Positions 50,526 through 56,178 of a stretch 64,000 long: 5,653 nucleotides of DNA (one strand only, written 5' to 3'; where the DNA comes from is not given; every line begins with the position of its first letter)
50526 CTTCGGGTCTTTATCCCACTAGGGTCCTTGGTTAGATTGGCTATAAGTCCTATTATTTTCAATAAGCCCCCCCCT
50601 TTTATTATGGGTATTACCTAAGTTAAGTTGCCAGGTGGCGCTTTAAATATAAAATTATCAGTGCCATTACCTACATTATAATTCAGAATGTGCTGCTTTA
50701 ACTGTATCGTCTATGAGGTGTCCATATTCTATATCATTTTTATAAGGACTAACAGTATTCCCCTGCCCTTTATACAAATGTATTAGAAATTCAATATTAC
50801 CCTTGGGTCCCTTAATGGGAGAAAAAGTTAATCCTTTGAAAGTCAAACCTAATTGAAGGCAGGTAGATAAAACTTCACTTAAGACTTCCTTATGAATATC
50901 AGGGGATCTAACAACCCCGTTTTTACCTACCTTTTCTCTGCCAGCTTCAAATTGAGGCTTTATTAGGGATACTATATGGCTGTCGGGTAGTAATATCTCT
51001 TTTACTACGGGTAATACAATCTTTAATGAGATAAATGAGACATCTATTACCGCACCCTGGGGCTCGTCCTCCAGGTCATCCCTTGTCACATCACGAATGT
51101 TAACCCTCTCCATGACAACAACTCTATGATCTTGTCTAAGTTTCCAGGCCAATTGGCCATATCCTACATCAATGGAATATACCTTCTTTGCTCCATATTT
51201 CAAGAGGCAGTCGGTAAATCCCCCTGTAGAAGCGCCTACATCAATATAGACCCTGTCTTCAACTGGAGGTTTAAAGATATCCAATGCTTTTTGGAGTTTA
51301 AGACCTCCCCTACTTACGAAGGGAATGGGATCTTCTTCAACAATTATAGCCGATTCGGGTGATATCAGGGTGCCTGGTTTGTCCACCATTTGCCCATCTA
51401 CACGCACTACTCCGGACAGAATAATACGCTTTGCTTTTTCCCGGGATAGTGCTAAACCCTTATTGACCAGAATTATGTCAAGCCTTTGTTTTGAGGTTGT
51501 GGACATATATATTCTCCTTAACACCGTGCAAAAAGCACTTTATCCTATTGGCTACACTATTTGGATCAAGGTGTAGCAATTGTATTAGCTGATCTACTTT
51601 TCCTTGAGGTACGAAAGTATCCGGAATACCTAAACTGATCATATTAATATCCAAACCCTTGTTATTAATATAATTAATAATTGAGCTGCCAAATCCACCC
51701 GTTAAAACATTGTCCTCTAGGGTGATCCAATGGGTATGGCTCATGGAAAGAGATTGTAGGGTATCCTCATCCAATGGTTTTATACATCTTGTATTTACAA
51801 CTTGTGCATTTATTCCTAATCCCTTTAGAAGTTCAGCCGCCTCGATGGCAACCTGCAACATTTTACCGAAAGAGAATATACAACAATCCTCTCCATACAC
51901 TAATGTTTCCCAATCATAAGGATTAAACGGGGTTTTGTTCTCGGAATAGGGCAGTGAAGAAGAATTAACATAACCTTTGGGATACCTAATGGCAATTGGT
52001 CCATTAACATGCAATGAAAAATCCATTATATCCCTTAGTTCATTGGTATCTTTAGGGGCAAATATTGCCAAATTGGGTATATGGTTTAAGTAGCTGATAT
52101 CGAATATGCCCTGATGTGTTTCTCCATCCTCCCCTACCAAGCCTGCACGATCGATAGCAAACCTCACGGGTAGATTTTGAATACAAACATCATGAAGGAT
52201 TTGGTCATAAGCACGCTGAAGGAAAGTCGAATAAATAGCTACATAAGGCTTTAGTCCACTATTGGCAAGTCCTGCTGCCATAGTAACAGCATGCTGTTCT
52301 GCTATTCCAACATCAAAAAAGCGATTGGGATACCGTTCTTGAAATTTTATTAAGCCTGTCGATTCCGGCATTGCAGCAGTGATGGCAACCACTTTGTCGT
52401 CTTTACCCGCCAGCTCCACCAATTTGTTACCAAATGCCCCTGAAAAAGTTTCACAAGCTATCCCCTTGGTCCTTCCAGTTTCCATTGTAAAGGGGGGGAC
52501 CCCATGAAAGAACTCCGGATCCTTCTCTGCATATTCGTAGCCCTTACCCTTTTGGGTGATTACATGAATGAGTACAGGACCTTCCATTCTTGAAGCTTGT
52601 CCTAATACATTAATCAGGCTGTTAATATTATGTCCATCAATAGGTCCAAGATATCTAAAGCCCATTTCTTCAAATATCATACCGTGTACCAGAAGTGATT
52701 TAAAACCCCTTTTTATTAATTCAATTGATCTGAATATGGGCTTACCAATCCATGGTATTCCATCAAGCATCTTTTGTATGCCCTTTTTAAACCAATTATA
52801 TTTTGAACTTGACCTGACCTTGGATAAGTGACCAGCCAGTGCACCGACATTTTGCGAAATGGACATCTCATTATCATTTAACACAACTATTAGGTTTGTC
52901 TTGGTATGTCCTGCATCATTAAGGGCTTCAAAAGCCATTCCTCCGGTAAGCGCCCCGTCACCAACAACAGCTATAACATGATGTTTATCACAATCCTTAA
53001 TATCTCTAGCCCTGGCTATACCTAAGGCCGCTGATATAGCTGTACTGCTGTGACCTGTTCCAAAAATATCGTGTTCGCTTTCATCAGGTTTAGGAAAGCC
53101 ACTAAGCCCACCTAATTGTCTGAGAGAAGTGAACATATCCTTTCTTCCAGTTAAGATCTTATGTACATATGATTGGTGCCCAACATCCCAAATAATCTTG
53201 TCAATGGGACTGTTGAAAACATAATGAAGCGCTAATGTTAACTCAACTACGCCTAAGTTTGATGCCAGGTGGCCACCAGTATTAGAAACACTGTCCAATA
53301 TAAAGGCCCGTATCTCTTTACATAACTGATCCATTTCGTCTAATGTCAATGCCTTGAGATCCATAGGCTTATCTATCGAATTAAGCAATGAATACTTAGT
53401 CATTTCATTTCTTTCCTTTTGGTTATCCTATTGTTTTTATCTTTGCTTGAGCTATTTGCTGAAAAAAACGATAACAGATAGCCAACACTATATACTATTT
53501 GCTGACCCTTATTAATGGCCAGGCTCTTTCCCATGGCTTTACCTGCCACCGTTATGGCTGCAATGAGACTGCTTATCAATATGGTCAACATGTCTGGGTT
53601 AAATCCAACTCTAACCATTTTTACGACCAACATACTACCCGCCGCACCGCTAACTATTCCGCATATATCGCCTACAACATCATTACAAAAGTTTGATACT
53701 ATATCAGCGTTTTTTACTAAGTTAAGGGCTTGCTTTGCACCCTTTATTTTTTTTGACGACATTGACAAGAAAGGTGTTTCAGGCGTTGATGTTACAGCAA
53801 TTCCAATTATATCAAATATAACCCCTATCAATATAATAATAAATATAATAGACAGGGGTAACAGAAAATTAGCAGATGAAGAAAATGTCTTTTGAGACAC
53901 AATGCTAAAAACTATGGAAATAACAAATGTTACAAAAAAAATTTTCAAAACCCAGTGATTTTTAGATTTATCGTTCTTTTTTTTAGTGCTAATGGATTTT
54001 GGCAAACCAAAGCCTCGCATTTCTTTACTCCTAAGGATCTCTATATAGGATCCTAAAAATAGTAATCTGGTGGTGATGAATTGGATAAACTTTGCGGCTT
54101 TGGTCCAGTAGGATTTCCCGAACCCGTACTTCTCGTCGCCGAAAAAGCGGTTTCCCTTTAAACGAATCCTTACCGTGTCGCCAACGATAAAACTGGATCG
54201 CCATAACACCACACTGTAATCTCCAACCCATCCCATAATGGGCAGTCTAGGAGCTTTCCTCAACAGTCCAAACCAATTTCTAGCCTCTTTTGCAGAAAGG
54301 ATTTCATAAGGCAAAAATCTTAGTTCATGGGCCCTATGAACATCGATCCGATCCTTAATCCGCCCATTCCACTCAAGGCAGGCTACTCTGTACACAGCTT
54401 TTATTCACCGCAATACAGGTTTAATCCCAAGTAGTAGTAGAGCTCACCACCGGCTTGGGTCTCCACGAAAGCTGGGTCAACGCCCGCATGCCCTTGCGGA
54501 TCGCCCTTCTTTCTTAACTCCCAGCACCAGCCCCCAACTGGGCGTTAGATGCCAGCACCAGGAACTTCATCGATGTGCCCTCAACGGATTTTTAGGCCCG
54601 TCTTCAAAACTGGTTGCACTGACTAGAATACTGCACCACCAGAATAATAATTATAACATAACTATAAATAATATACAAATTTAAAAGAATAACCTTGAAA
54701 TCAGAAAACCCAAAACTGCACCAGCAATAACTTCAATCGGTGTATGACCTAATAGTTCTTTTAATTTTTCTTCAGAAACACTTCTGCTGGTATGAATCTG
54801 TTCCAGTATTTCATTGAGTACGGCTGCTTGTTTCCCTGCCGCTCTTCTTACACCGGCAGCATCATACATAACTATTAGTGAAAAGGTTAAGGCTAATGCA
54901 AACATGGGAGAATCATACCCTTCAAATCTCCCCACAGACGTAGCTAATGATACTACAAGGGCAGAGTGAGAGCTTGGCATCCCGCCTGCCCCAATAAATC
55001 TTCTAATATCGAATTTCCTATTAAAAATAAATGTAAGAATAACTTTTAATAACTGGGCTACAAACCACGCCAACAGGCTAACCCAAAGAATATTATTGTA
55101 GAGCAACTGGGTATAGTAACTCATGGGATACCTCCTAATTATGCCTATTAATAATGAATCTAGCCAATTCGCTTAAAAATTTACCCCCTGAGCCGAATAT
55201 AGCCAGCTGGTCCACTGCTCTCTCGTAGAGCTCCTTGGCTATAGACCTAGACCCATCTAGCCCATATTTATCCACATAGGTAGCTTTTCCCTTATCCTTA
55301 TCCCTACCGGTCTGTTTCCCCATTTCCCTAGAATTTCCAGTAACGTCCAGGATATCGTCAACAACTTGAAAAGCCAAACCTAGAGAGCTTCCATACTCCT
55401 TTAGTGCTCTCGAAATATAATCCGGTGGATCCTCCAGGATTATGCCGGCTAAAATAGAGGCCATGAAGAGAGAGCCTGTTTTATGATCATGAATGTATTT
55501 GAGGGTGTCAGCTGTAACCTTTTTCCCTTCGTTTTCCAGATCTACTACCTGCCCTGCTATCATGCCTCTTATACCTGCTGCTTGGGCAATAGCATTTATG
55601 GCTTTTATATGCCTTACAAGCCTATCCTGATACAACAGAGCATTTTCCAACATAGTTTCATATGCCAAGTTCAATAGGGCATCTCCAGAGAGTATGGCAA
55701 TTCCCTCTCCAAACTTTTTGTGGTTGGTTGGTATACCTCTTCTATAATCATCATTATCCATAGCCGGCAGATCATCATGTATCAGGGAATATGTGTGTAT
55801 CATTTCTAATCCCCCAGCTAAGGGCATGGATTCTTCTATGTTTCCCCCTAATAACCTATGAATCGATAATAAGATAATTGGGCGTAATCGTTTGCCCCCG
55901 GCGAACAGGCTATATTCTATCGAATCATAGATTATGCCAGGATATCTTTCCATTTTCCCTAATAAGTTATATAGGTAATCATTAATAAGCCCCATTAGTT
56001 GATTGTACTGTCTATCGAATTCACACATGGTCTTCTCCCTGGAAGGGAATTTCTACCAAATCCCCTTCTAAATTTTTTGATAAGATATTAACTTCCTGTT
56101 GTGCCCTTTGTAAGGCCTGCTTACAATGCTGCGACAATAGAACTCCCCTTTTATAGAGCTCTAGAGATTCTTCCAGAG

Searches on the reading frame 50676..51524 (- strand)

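Call 56: search_protein_families(library=pfam, proteins=[window:50676-51524:-], max_evalue=0.000001)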
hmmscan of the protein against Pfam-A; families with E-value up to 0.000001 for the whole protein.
window:50676-51524:- (282 aa): 2 families
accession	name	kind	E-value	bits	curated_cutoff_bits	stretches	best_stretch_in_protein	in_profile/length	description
PF01728.25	FtsJ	-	5.6e-42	144.1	24.1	1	69-250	1-179/181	FtsJ-like methyltransferase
PF01479.30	S4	-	2.5e-12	46.8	22.8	1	13-57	1-45/48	S4 domain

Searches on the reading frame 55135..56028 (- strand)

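Call 56: search_protein_families(library=pfam, proteins=[window:55135-56028:-], max_evalue=0.000001)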
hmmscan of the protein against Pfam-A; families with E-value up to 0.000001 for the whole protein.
window:55135-56028:- (297 aa): 1 family
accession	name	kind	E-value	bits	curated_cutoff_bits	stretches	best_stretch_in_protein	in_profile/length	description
PF00348.22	polyprenyl_synt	-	7.2e-56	189.6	27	1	32-269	3-235/251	Polyprenyl synthetase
